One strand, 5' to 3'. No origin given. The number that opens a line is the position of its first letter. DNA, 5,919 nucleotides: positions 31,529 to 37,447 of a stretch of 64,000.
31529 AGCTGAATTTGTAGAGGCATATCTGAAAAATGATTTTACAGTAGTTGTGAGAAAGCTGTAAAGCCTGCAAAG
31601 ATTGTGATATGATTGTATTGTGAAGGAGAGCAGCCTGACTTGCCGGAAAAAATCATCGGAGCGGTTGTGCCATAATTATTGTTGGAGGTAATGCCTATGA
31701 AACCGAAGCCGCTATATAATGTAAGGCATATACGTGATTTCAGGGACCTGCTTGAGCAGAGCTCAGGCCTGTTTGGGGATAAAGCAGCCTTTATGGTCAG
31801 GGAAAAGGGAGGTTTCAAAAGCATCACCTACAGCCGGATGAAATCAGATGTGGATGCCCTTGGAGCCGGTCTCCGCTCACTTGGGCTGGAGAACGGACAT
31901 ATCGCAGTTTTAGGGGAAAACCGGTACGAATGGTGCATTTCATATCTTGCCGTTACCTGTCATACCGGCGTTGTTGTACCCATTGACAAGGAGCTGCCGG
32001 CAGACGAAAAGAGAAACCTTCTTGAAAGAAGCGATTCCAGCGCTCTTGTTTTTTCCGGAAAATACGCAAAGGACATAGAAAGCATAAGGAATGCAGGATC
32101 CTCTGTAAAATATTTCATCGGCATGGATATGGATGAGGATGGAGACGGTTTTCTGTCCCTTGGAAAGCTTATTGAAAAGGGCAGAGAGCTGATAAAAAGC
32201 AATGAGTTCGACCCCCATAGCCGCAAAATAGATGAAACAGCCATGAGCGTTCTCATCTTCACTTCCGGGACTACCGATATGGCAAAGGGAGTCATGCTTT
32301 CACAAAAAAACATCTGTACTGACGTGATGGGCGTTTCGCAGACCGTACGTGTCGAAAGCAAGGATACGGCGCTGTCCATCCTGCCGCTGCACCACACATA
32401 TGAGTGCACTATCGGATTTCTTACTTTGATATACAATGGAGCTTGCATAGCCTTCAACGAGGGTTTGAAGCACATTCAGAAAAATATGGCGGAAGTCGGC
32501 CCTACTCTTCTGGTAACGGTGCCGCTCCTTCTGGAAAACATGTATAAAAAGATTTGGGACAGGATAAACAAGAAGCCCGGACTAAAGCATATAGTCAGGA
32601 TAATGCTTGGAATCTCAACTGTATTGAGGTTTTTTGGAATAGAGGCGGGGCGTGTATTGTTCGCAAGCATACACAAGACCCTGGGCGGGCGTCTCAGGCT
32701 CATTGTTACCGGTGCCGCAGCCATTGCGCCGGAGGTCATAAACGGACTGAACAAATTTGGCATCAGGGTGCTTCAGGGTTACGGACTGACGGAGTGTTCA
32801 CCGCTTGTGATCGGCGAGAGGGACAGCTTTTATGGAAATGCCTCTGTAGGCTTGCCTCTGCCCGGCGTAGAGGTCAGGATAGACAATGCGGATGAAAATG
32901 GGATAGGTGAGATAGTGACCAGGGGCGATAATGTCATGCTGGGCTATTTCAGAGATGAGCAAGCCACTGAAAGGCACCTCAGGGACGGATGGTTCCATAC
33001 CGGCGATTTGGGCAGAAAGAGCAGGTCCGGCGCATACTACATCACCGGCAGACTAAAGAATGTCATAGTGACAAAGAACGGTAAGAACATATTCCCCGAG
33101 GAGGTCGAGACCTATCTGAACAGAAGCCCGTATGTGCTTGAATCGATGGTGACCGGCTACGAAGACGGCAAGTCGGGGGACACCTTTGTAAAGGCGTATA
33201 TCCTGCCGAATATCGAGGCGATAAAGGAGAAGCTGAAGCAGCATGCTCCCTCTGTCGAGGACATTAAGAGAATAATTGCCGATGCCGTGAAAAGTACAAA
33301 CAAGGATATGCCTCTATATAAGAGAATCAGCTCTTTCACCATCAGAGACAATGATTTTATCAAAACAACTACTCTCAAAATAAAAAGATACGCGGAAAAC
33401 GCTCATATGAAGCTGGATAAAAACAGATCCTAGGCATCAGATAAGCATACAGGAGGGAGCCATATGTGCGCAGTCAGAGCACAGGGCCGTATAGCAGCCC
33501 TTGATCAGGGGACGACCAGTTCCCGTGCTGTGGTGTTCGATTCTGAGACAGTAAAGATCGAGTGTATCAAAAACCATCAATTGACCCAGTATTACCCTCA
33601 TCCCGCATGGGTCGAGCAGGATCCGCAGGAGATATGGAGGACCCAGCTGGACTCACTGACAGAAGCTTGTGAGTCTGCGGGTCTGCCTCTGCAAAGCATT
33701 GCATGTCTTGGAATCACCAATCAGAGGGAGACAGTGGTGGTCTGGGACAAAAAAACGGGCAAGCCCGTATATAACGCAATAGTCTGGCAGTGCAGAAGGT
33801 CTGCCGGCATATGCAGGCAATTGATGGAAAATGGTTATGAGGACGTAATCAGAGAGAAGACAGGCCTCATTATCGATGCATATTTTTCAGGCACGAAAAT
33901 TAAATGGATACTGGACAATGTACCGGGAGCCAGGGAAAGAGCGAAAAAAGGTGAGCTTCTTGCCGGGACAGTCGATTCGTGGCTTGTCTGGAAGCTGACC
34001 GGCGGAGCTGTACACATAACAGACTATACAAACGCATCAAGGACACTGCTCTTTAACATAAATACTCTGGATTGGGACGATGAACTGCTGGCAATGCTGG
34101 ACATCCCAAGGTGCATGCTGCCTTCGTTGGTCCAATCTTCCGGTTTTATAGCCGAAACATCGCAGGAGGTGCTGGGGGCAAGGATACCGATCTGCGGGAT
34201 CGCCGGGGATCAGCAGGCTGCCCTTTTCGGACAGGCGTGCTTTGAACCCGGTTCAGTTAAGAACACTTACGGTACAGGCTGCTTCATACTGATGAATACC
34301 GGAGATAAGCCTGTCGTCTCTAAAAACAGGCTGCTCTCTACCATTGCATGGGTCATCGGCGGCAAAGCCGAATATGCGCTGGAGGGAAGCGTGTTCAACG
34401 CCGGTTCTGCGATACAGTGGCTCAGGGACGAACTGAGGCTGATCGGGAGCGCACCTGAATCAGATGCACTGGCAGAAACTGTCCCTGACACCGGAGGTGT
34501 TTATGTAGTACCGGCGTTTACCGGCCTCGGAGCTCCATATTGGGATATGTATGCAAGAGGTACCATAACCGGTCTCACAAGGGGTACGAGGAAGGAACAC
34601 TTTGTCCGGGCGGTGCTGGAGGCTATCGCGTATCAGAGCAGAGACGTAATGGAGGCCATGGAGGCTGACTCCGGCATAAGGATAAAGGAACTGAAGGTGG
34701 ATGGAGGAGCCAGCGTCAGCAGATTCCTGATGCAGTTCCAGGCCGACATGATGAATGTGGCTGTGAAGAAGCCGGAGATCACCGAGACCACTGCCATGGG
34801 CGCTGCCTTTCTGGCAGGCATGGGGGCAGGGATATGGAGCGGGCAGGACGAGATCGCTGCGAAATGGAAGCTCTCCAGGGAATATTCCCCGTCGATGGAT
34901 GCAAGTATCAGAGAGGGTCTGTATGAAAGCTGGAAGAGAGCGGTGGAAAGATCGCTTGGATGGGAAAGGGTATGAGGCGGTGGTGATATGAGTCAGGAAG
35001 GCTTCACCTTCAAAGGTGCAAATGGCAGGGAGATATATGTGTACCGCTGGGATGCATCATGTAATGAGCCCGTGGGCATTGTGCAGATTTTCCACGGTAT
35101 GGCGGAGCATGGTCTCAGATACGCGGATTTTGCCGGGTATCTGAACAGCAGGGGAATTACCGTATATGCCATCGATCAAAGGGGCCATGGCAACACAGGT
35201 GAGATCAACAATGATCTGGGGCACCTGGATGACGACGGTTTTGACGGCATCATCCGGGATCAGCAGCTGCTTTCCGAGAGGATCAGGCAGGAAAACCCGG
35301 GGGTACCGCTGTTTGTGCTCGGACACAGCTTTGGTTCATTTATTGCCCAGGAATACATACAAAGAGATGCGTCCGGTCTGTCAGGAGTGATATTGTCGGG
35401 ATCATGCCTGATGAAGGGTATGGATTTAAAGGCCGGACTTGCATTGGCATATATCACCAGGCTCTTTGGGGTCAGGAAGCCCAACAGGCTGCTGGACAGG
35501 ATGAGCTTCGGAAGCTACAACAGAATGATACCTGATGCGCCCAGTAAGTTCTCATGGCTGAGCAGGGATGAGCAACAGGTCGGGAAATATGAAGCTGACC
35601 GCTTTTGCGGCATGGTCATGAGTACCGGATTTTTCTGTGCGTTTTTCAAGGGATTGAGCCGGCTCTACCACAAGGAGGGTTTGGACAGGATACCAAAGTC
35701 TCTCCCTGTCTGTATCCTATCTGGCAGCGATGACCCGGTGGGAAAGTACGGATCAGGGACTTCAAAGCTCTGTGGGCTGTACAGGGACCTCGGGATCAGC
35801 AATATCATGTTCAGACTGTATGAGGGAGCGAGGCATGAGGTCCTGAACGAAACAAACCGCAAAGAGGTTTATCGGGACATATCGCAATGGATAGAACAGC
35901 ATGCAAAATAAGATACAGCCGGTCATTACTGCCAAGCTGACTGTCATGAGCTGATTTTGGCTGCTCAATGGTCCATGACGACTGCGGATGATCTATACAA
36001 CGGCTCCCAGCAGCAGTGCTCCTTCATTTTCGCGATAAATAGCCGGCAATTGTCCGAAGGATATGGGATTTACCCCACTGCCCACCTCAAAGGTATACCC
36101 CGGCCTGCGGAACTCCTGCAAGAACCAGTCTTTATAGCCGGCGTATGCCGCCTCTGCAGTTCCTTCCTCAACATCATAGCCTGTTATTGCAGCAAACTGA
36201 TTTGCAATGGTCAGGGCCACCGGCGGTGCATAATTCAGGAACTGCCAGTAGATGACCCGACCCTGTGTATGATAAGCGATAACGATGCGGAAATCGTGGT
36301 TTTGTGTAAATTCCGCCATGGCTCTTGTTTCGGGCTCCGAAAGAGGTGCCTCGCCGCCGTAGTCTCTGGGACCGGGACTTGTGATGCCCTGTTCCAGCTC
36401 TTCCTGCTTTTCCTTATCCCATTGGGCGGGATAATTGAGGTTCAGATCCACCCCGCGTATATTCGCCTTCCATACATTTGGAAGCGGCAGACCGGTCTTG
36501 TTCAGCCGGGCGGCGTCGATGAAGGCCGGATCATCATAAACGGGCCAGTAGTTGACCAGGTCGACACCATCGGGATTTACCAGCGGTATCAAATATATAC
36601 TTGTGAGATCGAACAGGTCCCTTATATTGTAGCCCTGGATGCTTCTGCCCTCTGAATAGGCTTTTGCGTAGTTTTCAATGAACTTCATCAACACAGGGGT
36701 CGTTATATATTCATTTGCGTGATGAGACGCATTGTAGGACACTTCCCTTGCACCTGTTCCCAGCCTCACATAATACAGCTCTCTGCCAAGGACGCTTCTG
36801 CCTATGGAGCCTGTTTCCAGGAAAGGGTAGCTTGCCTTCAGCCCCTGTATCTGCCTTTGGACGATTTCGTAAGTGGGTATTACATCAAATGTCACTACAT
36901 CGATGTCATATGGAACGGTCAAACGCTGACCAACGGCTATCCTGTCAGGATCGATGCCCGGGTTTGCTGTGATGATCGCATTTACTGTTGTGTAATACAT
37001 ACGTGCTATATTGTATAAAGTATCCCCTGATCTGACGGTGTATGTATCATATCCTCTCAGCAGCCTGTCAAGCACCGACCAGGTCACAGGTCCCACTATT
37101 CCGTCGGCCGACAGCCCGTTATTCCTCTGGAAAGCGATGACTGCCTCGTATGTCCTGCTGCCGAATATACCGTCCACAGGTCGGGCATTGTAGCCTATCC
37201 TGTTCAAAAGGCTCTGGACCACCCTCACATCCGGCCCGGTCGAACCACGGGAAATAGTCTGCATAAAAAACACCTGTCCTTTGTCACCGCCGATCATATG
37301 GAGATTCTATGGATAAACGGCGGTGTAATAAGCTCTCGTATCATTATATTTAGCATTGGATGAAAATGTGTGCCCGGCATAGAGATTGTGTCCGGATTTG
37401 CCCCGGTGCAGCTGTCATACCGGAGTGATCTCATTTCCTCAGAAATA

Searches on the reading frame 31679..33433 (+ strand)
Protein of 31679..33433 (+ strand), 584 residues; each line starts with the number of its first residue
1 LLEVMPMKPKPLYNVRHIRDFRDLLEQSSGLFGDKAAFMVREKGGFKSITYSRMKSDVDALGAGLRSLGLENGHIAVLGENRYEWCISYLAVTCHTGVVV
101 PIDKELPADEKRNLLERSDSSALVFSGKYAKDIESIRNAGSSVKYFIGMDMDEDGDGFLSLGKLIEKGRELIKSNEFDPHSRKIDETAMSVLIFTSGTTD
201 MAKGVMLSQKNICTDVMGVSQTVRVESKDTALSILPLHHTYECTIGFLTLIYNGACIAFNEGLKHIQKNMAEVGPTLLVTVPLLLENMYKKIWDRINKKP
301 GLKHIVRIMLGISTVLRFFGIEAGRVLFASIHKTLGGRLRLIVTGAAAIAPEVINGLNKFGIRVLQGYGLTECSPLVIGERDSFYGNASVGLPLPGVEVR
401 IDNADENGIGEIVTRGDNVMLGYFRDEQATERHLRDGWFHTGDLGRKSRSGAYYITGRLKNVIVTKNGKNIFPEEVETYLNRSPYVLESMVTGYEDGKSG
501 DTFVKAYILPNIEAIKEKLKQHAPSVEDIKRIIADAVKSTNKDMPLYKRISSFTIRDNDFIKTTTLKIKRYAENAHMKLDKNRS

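Call 48: search_protein_families(library=pfam, proteins=[window:31679-33433:+], max_evalue=0.0001)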
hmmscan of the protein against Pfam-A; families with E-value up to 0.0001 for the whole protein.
window:31679-33433:+ (584 aa): 1 family
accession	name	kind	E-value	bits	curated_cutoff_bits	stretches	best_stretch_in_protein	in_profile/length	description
PF00501.34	AMP-binding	-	1.8e-63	215.1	29.9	1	30-424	6-384/384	AMP-binding enzyme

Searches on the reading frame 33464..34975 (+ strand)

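Call 48: search_protein_families(library=pfam, proteins=[window:33464-34975:+], max_evalue=0.0001)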
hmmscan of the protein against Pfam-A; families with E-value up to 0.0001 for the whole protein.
window:33464-34975:+ (503 aa): 2 families
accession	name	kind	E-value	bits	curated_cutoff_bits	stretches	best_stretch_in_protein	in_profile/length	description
PF00370.27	FGGY_N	-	1.1e-79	267.9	28.8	1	11-256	3-245/245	FGGY family of carbohydrate kinases, N-terminal domain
PF02782.22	FGGY_C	-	6.5e-46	157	27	1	266-454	2-197/198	FGGY family of carbohydrate kinases, C-terminal domain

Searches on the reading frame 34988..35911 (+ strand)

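Call 48: search_protein_families(library=pfam, proteins=[window:34988-35911:+], max_evalue=0.0001)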
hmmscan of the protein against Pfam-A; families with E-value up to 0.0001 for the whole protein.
window:34988-35911:+ (307 aa): 4 families
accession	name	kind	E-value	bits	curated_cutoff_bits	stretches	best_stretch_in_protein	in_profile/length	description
PF12146.15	Hydrolase_4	-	2e-48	165.2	27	1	27-290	2-239/239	Serine aminopeptidase, S33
PF00561.26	Abhydrolase_1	-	1e-14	55.2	25.8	1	34-285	5-240/245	alpha/beta hydrolase fold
PF12697.13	Abhydrolase_6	-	2.1e-12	48.6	26.3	1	41-288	10-208/217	Alpha/beta hydrolase family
PF00326.27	Peptidase_S9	-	8.4e-05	22.6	22.6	0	237-306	143-210/213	Prolyl oligopeptidase family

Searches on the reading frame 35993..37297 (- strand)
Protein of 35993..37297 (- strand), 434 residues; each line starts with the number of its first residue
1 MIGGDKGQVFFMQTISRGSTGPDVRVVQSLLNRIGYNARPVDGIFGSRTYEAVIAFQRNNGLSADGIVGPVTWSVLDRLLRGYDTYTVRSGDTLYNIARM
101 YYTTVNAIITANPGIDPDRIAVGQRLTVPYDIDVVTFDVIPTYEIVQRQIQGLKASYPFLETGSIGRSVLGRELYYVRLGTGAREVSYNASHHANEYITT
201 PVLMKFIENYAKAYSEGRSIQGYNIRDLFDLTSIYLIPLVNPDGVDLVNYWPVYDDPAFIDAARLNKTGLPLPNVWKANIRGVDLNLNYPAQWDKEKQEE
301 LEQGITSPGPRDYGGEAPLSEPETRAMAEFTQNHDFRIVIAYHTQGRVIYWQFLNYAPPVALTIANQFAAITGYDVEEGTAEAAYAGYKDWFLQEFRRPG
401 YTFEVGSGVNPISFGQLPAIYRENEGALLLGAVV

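Call 48: search_protein_families(library=pfam, proteins=[window:35993-37297:-], max_evalue=0.0001)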
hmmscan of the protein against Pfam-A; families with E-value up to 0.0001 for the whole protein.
window:35993-37297:- (434 aa): 5 families
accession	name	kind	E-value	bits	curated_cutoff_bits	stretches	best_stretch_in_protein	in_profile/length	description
PF00246.29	Peptidase_M14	-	8.3e-36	124.5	21.6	1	149-356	4-195/286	Zinc carboxypeptidase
PF01471.23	PG_binding_1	-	1.8e-20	73.3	23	1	20-76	1-57/57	Putative peptidoglycan binding domain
PF01476.26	LysM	-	9.4e-15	54.7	20.9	1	86-129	1-43/43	LysM domain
PF23457.1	LysM2_NFP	-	3.7e-06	27.4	36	1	85-129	7-54/56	NFP LysM2 domain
PF23472.1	LysM2_CERK1_LYK3_4_5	-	1.8e-05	25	27.4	1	85-129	7-54/56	LYK3/4/5 LysM2 domain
